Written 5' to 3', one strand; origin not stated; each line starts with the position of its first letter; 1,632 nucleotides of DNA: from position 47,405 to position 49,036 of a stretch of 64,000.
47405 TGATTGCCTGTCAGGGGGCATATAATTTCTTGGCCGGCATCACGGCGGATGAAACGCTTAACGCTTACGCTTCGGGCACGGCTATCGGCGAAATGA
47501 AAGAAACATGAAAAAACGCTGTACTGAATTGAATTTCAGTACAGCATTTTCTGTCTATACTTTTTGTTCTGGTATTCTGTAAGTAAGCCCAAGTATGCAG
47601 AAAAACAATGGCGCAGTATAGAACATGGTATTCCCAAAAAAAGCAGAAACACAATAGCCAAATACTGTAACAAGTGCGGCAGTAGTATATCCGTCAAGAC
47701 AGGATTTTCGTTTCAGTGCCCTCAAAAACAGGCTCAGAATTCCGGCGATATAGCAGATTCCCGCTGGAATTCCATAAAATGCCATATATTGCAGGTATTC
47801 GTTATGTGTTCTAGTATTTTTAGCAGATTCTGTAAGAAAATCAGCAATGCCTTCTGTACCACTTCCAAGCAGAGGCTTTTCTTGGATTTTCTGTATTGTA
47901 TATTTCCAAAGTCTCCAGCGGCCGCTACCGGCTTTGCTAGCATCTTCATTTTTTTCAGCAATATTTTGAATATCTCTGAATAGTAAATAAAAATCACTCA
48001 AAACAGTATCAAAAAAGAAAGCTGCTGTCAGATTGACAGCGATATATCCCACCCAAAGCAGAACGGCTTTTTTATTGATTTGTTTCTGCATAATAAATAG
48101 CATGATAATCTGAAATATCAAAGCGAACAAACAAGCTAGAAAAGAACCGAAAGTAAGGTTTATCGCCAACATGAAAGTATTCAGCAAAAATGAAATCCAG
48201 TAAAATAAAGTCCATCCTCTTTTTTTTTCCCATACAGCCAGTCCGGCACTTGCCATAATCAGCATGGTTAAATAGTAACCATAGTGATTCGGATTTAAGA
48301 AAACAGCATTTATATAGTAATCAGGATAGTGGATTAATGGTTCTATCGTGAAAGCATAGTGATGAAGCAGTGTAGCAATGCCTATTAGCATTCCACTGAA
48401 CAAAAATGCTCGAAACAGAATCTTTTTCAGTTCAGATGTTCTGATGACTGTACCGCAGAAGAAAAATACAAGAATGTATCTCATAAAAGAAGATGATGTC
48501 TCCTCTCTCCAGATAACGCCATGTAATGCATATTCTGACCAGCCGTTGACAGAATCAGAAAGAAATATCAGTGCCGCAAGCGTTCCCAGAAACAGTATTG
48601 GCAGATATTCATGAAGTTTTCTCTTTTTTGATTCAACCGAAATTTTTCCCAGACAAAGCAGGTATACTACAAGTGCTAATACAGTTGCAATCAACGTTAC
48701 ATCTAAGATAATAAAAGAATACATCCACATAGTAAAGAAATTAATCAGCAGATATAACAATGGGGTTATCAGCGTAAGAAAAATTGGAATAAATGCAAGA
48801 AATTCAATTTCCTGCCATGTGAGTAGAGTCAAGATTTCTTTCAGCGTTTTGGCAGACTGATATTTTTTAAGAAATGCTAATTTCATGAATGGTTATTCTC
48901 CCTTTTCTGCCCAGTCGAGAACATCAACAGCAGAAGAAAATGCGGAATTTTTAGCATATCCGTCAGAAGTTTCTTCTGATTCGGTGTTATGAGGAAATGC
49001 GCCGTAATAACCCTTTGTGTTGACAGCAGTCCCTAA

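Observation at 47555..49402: Pilin gene abutted to a Wzy_C/O-antigen-ligase-like protein: candidate pilin O-glycosylation module in a Gram-positive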

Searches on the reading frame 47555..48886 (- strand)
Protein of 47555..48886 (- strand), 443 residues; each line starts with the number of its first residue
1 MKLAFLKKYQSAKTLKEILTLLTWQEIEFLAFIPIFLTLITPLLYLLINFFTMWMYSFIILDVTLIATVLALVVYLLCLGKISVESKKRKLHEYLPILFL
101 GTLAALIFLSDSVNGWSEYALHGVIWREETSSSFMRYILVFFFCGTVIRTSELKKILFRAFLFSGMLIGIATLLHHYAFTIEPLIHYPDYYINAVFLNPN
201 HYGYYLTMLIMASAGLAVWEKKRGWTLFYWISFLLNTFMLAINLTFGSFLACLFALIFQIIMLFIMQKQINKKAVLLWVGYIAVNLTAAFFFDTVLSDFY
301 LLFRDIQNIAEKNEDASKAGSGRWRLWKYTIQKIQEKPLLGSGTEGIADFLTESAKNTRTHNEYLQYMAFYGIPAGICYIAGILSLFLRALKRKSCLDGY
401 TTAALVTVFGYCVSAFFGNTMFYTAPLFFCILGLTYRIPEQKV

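Call 3: search_protein_families(library=pfam, proteins=[window:47555-48886:-], max_evalue=0.1)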
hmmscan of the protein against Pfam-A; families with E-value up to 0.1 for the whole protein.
window:47555-48886:- (443 aa): 1 family
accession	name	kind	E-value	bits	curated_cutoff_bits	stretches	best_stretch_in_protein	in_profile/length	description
PF04932.20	Wzy_C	-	9.9e-18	64.8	31.7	1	232-380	2-149/149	O-Antigen ligase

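Call 4: search_protein_families(library=ncbifam, proteins=[window:47555-48886:-], max_evalue=0.1)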
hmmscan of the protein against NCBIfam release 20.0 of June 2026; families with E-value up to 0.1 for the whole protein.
window:47555-48886:- (443 aa): 0 families

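Call 10: find_homologous_proteins(query=window:47555-48886:-)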
Query window:47555-48886:- (443 aa): 199 proteins with E <= 0.001 among 8000 candidates; the best 120 are listed.
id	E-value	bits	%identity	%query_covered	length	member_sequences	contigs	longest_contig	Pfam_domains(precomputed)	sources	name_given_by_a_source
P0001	6.8e-290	979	100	100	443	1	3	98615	PF04932.21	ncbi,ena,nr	ncbi:MAG: O-antigen ligase family protein [Oscillospiraceae bacterium]|nr:O-antigen ligase family pr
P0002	7.0e-107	376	43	96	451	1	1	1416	PF04932.21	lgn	-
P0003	5.7e-100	354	41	98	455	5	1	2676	PF04932.21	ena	-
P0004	8.2e-99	350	43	98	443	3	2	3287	PF04932.21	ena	-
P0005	9.3e-99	350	40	96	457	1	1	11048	PF04932.21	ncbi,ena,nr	ncbi:MAG: O-antigen ligase family protein [Oscillospiraceae bacterium]|nr:O-antigen ligase family pr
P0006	6.6e-93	330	40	96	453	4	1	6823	PF04932.21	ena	-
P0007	3.4e-92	328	40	98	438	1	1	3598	PF04932.21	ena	-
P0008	2.8e-89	318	38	98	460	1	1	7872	PF04932.21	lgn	-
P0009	9.6e-89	317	40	99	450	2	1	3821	PF04932.21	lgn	-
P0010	1.7e-88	316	39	98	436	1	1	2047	PF04932.21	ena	-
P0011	1.8e-88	316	39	98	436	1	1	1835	PF04932.21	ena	-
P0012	1.5e-87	313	39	98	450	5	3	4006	PF04932.21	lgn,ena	-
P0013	9.7e-87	310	39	99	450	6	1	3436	PF04932.21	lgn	-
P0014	1.7e-84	303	38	99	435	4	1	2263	PF04932.21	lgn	-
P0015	1.6e-82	296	36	98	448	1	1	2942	PF04932.21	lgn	-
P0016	2.3e-81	292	36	97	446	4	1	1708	PF04932.21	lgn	-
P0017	3.3e-81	292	37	98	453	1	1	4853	PF04932.21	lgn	-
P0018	1.8e-80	289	38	97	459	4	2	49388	PF04932.21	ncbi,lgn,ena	-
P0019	1.3e-79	286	35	99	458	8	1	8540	PF04932.21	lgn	-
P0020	1.8e-79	286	37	97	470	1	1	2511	PF04932.21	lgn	-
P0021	2.1e-77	279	36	98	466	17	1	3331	PF04932.21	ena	-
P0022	4.5e-77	278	37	98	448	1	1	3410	PF04932.21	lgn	-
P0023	1.3e-76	277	39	98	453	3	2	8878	PF04932.21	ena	-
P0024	5.1e-74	268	36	94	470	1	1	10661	PF04932.21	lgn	-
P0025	2.4e-73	266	35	91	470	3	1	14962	PF04932.21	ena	-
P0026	2.8e-73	266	34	98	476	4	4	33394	PF04932.21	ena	-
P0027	1.3e-72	263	36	98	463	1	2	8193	PF04932.21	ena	-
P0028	2.4e-72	263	38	98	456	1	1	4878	PF04932.21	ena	-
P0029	4.9e-72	262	33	98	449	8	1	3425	PF04932.21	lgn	-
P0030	3.0e-71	259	37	99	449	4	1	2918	PF04932.21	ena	-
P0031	2.5e-69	253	33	98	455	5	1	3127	PF04932.21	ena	-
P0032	6.8e-69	251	40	74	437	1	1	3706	PF04932.21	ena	-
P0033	7.5e-69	251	35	98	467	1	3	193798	PF04932.21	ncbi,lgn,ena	-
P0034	9.0e-68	247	41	70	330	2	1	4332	PF04932.21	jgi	jgi:O-antigen ligase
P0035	1.7e-67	247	33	98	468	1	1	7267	PF04932.21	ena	-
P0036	2.0e-67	246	39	80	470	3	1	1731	PF04932.21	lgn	-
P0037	4.2e-67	245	33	98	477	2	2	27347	PF04932.21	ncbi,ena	-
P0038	8.6e-67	244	36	98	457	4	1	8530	PF04932.21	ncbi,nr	ncbi:MAG: O-antigen ligase family protein [Oscillospiraceae bacterium]|nr:O-antigen ligase family pr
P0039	1.5e-66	243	36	92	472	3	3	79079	PF04932.21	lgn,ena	-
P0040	1.5e-66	243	41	71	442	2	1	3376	PF04932.21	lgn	-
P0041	5.4e-66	242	34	98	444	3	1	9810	PF04932.21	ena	-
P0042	1.1e-65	241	33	97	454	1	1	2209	PF04932.21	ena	-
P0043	2.2e-65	240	35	92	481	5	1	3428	PF04932.21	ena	-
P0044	5.2e-65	238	36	85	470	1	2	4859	PF04932.21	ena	-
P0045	6.5e-65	238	38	75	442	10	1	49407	PF04932.21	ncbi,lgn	-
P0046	1.4e-64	237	34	98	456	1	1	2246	PF04932.21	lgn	-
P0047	2.7e-64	236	35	96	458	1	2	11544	PF04932.21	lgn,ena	-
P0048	9.0e-64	234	38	77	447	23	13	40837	PF04932.21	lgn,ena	-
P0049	5.8e-63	232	33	96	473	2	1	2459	PF04932.21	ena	-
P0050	6.2e-63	232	34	96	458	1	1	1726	PF04932.21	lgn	-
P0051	8.3e-63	231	33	100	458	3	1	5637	PF04932.21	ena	-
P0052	9.9e-62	228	34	97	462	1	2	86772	PF04932.21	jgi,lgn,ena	-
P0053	1.0e-61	227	37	79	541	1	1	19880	PF04932.21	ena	-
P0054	2.3e-61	226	35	94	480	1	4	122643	PF04932.21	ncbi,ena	-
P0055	4.4e-61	225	36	80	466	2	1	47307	PF04932.21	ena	-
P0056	5.1e-61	225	37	71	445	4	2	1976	PF04932.21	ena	-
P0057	8.0e-61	225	37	71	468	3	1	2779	PF04932.21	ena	-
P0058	9.9e-61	224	43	55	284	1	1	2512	PF04932.21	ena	-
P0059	4.0e-60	222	37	82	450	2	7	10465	PF04932.21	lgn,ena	-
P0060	6.1e-60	222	37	71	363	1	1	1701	PF04932.21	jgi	-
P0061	8.3e-59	218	37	78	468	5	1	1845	PF04932.21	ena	-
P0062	1.4e-58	217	36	81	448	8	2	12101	PF04932.21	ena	-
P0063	4.0e-58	216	33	88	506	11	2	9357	PF04932.21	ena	-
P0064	2.9e-57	213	34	94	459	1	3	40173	PF04932.21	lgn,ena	-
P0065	5.2e-57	212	35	85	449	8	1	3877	PF04932.21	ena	-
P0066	2.1e-56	210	30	98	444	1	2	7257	PF04932.21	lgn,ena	-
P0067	2.3e-56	210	35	85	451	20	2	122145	PF04932.21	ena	-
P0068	4.3e-56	209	33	93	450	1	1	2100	PF04932.21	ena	-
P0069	4.7e-55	206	33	91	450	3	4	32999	PF04932.21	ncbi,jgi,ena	jgi:O-antigen ligase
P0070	8.4e-55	205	35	83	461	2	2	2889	PF04932.21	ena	-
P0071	1.3e-54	204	38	76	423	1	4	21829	PF04932.21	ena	-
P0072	2.4e-53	200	36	80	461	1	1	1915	PF04932.21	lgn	-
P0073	7.2e-53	198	36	75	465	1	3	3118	PF04932.21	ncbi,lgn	-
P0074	7.5e-53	198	36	77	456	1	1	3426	PF04932.21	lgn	-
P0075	1.2e-51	194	32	93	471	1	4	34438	PF04932.21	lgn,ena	-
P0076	9.7e-51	191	35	76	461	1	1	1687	PF04932.21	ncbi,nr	ncbi:MAG: O-antigen ligase family protein [Clostridia bacterium]|nr:O-antigen ligase family protein 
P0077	3.0e-50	190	38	68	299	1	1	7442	PF04932.21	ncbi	ncbi:MAG: O-antigen ligase family protein [Eubacterium sp.]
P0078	1.2e-49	188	31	91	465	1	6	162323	PF04932.21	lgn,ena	-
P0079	5.2e-48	182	37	73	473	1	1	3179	PF04932.21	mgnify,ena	mgnify:CR=1 FL=1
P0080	8.9e-48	182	31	99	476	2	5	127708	PF04932.21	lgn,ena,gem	-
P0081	2.8e-47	180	35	73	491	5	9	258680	PF04932.21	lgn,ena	-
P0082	3.1e-47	180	31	97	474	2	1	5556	PF04932.21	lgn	-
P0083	3.4e-47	180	30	96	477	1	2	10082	PF04932.21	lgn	-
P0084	8.3e-47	178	32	73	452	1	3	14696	PF04932.21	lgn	-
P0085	4.7e-46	176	35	75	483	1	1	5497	PF04932.21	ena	-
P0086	6.9e-46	175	30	98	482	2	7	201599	PF04932.21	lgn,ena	-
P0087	8.6e-46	175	30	97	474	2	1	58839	PF04932.21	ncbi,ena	-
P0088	1.1e-45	175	35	66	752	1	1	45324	PF04932.21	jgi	-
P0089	1.4e-45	174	34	73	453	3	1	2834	PF04932.21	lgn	-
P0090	3.0e-45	173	30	96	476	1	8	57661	PF04932.21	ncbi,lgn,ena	-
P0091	3.5e-45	173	32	97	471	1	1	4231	PF04932.21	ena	-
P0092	3.6e-45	173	31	91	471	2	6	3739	PF04932.21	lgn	-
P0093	1.0e-44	171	33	75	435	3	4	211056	PF04932.21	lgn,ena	-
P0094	1.6e-44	171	33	78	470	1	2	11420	PF04932.21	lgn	-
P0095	5.0e-44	169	38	55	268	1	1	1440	PF04932.21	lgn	-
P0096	5.1e-44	169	34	70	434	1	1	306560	PF04932.21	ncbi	ncbi:MAG: O-antigen ligase family protein [Acidaminococcaceae bacterium]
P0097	1.1e-43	168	30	97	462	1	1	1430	PF04932.21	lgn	-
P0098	2.3e-43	167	34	71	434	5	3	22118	PF04932.21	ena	-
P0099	2.3e-43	167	36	68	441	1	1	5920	PF04932.21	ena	-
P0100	4.2e-43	166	33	71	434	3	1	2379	PF04932.21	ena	-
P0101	4.7e-43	166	39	56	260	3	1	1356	PF04932.21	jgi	jgi:O-antigen ligase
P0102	4.8e-43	166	34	71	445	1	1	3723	PF04932.21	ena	-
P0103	7.5e-43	165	34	71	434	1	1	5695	PF04932.21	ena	-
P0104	1.9e-42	164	33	76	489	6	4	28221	PF04932.21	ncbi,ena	-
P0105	2.0e-42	164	34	70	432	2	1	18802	PF04932.21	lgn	-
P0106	2.1e-42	164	30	99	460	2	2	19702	PF04932.21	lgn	-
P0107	2.1e-42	164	30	99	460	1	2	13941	PF04932.21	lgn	-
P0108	2.1e-42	164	31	97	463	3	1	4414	PF04932.21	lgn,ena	-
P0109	2.7e-42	163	34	71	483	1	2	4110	PF04932.21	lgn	-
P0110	3.0e-42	163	33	73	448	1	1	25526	PF04932.21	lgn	-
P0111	4.3e-42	163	34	71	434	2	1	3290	PF04932.21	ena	-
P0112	6.5e-42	162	31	97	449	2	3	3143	PF04932.21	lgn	-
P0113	9.3e-42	162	30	88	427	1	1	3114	PF04932.21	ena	-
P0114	9.3e-42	162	33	72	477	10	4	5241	PF04932.21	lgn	-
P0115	9.5e-42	162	34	71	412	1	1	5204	PF04932.21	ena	-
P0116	9.7e-42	162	34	71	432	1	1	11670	PF04932.21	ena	-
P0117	1.1e-41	161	39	54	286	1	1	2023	PF04932.21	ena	-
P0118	2.0e-41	161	33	71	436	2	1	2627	PF04932.21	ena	-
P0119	2.2e-41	160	33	72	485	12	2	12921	PF04932.21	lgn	-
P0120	4.5e-41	159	33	71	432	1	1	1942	PF04932.21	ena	-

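Call 12: search_solved_structures(query=window:47555-48886:-, max_evalue=10, show_alignments=3)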
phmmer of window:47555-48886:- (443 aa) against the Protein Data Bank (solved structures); distinct sequences matched with E-value up to 10: 1.
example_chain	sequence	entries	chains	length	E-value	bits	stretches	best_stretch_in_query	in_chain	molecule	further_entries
7tpg_B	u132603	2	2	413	0.00024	23.5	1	84-398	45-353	Putative cell surface polysaccharide polymerase/ligase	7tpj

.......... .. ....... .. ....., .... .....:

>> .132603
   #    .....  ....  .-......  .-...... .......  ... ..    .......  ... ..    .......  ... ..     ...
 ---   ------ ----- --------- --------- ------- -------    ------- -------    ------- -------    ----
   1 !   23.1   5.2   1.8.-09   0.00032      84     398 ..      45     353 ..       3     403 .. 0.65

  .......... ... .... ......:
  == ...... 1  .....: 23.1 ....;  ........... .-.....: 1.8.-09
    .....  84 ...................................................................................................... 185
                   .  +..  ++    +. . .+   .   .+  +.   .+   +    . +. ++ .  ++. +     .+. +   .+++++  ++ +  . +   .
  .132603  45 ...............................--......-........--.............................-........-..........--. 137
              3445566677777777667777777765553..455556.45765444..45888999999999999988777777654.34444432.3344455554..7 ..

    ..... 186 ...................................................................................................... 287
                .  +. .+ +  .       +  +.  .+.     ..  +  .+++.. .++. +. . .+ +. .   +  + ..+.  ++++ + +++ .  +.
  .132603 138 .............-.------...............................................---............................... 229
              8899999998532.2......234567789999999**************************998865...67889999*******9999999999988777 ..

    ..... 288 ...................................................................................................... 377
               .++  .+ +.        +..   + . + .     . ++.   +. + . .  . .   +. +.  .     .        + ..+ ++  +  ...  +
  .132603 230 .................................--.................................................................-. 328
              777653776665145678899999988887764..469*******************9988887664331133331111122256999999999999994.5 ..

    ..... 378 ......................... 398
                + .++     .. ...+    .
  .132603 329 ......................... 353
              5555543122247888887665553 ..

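Call 15: find_related_loci(query=A1, collection=genome_contigs, flank=6000)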
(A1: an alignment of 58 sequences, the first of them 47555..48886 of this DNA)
Query A1 (443 aa) in genome_contigs; peptide patterns used: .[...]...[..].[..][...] (x = any residue, [..] = any of these).
83 stretches matched a pattern; 78 encode a relative of the query (tblastn E <= 1e-3); 78 distinct loci.
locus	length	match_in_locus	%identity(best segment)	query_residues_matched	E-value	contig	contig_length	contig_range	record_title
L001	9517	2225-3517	40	12-436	6e-107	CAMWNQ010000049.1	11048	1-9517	MAG TPA_asm: uncultured Clostridia bacterium isolate SRR14411311_bin.2_metawrap_v1.3_MAG genome assembly, contig: NODE.1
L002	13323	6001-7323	38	6-442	3e-94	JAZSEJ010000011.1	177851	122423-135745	MAG: Ruminococcus sp. isolate T1900044591_TS20190057.MAGScoT_cleanbin_000004 SGB_632_k141_600161, whole genome shotgun s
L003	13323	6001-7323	39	6-442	4e-93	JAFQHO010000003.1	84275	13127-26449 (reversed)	MAG: Ruminococcus sp. isolate RGIG1826 Goat_Cecum-5__c1267, whole genome shotgun sequence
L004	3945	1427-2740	37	4-442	4e-91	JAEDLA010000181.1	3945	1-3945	MAG: Oscillospiraceae bacterium isolate MAG228 NODE_32846_length_3945_cov_6.408483, whole genome shotgun sequence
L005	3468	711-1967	39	7-426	4e-89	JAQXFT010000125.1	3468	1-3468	MAG: Oscillospiraceae bacterium isolate SUG1156 k141_2038878, whole genome shotgun sequence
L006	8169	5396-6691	36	8-434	2e-83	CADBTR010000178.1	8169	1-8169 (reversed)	MAG: uncultured Lachnospiraceae bacterium isolate RUG14296 genome assembly, contig: RUG14296_asm_178, whole genome shotg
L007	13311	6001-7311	38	7-434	9e-83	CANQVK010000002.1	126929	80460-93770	MAG: uncultured Ruminococcus sp. isolate Lapin-033__bin28 genome assembly, contig: Lapin-033__NODE_63_length_126929_cov_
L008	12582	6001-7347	37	12-442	7e-82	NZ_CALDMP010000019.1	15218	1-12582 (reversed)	MAG: uncultured Ruminococcus sp. isolate ERR318690_bin.80_CONCOCT_v1.1_MAG ERZ1764582.3240, whole genome shotgun sequenc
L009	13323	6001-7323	38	6-442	1e-81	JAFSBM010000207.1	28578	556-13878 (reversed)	MAG: Ruminococcus sp. isolate RGIG2991 Goat_Rectum-3__c776658, whole genome shotgun sequence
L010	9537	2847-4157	37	6-434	7e-80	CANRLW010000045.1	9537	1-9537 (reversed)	MAG: uncultured Clostridia bacterium isolate Lapin-011__bin37 genome assembly, contig: Lapin-011__NODE_8110_length_9537_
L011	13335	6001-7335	35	14-437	1e-77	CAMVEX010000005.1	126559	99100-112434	MAG TPA_asm: uncultured Clostridia bacterium isolate SRR8387716_bin.111_metaWRAP_v1.3_MAG genome assembly, contig: ERZ14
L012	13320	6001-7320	37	6-442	1e-77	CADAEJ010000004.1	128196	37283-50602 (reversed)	MAG: uncultured Ruminococcus sp. isolate RUG13219 genome assembly, contig: RUG13219_asm_4, whole genome shotgun sequence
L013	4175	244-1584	36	6-442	2e-77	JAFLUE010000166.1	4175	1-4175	MAG: Oscillospiraceae bacterium isolate HAN071 Seq166, whole genome shotgun sequence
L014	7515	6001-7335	37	6-442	9e-77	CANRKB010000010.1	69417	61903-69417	MAG: uncultured Clostridia bacterium isolate Lapin-019__bin13 genome assembly, contig: Lapin-019__NODE_182_length_69417_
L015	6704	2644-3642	44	106-434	1e-74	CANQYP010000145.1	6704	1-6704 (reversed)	MAG: uncultured Lachnospiraceae bacterium isolate Lapin-015__bin17 genome assembly, contig: Lapin-015__NODE_12422_length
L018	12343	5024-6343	35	6-442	2e-73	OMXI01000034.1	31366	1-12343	uncultured Clostridiales bacterium isolate RUG060 genome assembly, contig: scaffold_2066, whole genome shotgun sequence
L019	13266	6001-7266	36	32-437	1e-72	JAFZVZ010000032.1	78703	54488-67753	MAG: Lachnospiraceae bacterium isolate RGIG8148 Water_buffalos_Rumen-3__c1355437, whole genome shotgun sequence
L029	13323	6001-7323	36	4-436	2e-69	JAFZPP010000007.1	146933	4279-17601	MAG: Oscillospiraceae bacterium isolate RGIG7982 Water_buffalos_Rumen-1__c120063, whole genome shotgun sequence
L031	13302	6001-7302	33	10-437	2e-67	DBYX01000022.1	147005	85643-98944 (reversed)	MAG TPA_asm: Lachnoclostridium sp. UBA1175 UBA1175_contig_991, whole genome shotgun sequence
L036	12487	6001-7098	38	88-434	2e-66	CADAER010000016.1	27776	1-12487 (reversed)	MAG: Ruminococcaceae bacterium isolate RUG13231 genome assembly, contig: RUG13231_asm_16, whole genome shotgun sequence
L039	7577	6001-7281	33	25-437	5e-66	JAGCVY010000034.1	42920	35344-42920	MAG: Lachnospiraceae bacterium isolate RGIG10172 Yak_Rumen-4__c670499, whole genome shotgun sequence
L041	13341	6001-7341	31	11-437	2e-64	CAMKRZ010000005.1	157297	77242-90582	MAG: uncultured Lachnoclostridium sp. isolate SRR12081299_bin.56_metaWRAP_v1.3_MAG genome assembly, contig: ERZ12289776.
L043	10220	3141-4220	36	81-437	4e-62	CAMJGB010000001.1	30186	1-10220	MAG: uncultured Clostridia bacterium isolate SRR12081295_bin.37_metaWRAP_v1.3_MAG genome assembly, contig: ERZ12289769.1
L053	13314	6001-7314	31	10-436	4e-50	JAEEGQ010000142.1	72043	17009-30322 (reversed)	MAG: Lachnospiraceae bacterium isolate Tb.RUG.102 k141_10468150_flag=1_multi=22.1863_len=72043, whole genome shotgun seq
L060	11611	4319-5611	28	6-433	6e-42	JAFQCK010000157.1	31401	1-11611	MAG: Lachnospiraceae bacterium isolate RGIG1692 Goat_Cecum-2__c743513, whole genome shotgun sequence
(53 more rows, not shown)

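Call 24: predict_structure(alignment_id=A1)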
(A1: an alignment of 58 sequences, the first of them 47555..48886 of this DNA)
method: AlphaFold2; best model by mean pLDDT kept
length: 443 residues; sequences in the alignment: 58
mean_pLDDT: 93.9   pTM: 0.93
mean pLDDT of the five models: 93.9, 93.7, 93.4, 92.4, 92.2
residues with pLDDT >= 90: 379; 70-90: 50; 50-70: 12; < 50: 2
segments of 3 or more residues with pLDDT < 50: none
pLDDT, mean of each block of 10 residues (from residue 1): 75 95 96 98 96 92 97 97 83 93 98 97 93 98 97 98 98 94 75 91 98 98 98 98 94 98 97 98 94 86 90 84 92 98 97 95 98 98 97 94 98 96 97 88 51
secondary structure, 60 per line:
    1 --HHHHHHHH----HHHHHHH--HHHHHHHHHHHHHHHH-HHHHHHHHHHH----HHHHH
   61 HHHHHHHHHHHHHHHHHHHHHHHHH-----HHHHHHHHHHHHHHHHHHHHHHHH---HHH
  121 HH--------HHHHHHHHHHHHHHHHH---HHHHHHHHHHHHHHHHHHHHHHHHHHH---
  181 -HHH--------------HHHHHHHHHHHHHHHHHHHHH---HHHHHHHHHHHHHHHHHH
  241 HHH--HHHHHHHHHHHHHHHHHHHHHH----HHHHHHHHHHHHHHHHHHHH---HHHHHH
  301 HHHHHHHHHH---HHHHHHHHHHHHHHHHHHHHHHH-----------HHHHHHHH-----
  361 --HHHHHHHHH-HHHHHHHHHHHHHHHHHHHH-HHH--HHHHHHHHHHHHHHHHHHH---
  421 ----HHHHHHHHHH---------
elements in order: H3-10 H15-21 H24-39 H41-51 H56-85 H91-114 H118-122 H131-147 H151-177 H199-219 H223-243 H246-267 H272-291 H295-310 H314-336 H348-355 H363-371 H373-392 H399-417 H425-434
